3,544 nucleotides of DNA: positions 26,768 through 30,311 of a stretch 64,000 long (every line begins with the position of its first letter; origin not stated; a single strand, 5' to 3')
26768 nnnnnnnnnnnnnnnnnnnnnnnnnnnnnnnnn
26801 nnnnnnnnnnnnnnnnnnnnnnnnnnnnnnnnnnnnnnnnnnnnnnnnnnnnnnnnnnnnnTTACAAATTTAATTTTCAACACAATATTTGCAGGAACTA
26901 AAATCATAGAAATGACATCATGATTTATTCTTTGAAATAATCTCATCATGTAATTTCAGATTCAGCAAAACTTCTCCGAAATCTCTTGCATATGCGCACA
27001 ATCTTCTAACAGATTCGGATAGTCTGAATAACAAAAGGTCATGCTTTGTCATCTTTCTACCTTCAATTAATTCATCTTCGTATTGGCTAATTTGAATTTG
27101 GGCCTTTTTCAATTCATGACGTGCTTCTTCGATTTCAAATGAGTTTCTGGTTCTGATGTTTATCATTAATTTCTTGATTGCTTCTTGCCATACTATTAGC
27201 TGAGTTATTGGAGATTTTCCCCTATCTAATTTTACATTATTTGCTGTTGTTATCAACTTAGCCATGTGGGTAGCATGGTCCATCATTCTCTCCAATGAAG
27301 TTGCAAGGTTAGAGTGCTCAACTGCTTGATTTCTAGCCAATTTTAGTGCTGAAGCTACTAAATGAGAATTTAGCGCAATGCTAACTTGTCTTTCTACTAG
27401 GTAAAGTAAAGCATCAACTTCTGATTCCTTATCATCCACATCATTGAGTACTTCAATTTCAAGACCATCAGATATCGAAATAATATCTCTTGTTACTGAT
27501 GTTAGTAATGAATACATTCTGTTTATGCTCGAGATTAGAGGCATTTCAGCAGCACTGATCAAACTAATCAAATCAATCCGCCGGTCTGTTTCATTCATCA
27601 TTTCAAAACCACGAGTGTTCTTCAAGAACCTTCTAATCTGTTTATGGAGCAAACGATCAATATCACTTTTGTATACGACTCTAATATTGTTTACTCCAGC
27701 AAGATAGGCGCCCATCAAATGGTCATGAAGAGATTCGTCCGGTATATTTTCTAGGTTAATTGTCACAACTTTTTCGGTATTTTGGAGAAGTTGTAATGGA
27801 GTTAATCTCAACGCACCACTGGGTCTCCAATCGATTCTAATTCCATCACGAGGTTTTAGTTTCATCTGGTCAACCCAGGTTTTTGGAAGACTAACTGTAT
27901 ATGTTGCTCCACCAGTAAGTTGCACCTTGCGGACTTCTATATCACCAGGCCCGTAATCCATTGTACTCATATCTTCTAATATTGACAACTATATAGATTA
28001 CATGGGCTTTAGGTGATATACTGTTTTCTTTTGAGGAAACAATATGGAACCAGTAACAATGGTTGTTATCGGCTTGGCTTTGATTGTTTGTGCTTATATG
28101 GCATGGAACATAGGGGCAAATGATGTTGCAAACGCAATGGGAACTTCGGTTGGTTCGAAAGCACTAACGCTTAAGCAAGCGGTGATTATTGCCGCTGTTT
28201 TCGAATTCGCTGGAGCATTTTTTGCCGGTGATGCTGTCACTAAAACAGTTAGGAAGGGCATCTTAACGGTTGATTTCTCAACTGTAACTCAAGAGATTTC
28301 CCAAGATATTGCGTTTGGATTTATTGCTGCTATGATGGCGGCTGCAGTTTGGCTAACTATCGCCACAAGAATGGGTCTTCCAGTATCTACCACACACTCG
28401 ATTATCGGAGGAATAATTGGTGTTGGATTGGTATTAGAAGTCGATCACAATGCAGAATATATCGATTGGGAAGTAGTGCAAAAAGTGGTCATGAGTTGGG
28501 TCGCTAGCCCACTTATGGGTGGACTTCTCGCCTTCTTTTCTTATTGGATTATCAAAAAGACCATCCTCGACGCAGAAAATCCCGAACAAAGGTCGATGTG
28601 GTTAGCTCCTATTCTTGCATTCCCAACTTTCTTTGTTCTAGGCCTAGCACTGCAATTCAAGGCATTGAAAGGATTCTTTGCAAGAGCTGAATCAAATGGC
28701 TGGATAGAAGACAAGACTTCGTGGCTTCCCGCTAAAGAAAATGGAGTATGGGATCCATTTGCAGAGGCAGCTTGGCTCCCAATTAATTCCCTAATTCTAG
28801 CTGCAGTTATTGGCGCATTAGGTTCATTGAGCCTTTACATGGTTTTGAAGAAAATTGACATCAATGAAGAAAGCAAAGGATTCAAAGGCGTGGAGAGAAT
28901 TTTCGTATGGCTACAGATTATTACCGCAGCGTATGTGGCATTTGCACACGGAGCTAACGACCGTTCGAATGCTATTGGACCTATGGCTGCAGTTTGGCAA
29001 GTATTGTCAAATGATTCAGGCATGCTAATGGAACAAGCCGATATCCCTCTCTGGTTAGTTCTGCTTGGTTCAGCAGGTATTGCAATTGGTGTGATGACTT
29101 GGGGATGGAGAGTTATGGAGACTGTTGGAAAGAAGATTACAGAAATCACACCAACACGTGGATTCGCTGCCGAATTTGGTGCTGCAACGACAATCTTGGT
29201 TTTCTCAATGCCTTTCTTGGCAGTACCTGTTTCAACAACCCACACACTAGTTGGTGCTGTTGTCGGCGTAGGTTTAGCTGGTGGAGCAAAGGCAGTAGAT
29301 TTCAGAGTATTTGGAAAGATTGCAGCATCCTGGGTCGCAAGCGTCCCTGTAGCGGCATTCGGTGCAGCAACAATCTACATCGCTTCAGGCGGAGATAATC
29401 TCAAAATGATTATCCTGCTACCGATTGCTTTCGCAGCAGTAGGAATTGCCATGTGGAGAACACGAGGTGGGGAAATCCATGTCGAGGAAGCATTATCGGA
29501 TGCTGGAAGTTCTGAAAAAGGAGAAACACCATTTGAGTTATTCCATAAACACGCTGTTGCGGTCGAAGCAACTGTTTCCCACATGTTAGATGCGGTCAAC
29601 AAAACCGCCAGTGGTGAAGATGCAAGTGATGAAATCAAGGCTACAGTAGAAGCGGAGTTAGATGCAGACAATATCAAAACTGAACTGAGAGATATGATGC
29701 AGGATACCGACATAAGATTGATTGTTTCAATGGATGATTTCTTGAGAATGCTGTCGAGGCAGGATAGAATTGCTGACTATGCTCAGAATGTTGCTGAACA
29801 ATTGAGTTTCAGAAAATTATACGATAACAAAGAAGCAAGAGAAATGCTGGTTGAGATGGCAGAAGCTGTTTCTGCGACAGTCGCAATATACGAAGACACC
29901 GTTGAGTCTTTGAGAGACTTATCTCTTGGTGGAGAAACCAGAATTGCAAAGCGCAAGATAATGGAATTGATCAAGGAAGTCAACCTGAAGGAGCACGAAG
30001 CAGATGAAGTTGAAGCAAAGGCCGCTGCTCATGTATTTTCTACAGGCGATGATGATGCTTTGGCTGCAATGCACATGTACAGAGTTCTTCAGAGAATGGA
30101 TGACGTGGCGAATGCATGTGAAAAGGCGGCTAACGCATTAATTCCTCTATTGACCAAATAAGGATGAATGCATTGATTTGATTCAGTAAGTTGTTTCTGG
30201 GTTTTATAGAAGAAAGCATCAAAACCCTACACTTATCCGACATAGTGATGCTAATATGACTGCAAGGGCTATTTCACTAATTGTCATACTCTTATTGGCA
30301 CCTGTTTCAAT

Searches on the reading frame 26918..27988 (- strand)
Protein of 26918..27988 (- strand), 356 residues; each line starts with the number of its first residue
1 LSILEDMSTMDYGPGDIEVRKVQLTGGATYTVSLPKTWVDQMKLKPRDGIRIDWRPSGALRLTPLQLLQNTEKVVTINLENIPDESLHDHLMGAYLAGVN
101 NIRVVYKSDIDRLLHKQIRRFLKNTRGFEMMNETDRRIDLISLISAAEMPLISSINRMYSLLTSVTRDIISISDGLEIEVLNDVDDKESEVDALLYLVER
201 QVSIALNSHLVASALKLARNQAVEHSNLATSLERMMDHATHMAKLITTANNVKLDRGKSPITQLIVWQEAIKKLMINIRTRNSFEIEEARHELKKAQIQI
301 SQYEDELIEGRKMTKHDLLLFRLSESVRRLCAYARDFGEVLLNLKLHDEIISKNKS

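Call 6: search_protein_families(library=pfam, proteins=[window:26918-27988:-], max_evalue=0.001)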
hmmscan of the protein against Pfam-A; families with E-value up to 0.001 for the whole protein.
window:26918-27988:- (356 aa): 2 families
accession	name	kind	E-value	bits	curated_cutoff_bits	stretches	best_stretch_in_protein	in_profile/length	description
PF01895.24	PhoU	-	2.2e-06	28.4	23.5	1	155-245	1-88/89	PhoU domain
PF04014.23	MazE_antitoxin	-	0.00038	20.8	24.7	1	23-64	1-42/48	Antidote-toxin recognition MazE, bacterial antitoxin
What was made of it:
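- Checked: A PhoU + AbrB/MazE-type regulator lies at 26918-27988 (-) (call 6).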

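Call 64: search_protein_families(library=ncbifam, proteins=[window:26918-27988:-], max_evalue=0.00001)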
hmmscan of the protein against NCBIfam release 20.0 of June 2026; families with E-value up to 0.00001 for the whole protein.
window:26918-27988:- (356 aa): 0 families

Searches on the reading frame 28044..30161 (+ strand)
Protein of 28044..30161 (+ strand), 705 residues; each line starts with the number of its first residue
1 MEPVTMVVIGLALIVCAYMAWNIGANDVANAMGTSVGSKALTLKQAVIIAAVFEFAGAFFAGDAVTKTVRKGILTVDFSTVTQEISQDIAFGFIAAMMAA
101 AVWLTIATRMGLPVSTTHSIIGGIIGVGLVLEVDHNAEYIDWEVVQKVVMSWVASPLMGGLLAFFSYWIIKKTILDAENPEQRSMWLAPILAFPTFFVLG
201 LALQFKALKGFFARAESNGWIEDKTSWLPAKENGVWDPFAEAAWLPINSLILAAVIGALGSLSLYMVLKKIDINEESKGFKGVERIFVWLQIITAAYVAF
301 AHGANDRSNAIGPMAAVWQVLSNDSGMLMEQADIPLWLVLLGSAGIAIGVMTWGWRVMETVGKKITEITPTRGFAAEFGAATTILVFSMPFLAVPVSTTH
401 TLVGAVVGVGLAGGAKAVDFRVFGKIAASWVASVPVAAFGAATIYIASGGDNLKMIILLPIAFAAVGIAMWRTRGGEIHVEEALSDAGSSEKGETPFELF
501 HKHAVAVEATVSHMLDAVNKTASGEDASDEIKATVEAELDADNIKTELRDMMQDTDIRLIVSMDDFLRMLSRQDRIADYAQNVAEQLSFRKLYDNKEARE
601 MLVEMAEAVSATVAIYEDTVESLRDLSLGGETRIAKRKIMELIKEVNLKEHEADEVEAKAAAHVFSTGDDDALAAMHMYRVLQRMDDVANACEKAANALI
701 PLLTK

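Call 6: search_protein_families(library=pfam, proteins=[window:28044-30161:+], max_evalue=0.001)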
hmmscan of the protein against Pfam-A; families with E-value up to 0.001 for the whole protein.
window:28044-30161:+ (705 aa): 2 families
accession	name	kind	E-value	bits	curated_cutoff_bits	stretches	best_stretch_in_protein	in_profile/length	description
PF01384.25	PHO4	-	3.7e-113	378.5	33.7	1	23-439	1-348/350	Phosphate transporter family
PF01865.21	PhoU_div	-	3e-17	63.1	24.4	1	492-698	5-207/214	Protein of unknown function DUF47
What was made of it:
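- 26918..30161 (.): Clade-specific Pi cassette: PhoU + AbrB/MazE regulator (26918-27988, -) and PiT-PhoU_div transporter (28044-30161, +). Call 6.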

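Call 64: search_protein_families(library=ncbifam, proteins=[window:28044-30161:+], max_evalue=0.00001)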
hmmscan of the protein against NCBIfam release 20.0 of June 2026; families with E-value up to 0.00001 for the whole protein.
window:28044-30161:+ (705 aa): 3 families
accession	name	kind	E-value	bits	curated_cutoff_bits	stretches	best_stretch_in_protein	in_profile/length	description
NF053884.1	SulfPermCysPBac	equivalog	2.3e-31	108.9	400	2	11-185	4-164/354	sulfate permease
NF033774.1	phos_trans_PitA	exception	3e-23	82.2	800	2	6-172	15-179/498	inorganic phosphate transporter PitA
TIGR00153.1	TIGR00153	hypoth_equivalog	2.9e-13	50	104.3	1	501-698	17-208/217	TIGR00153 family protein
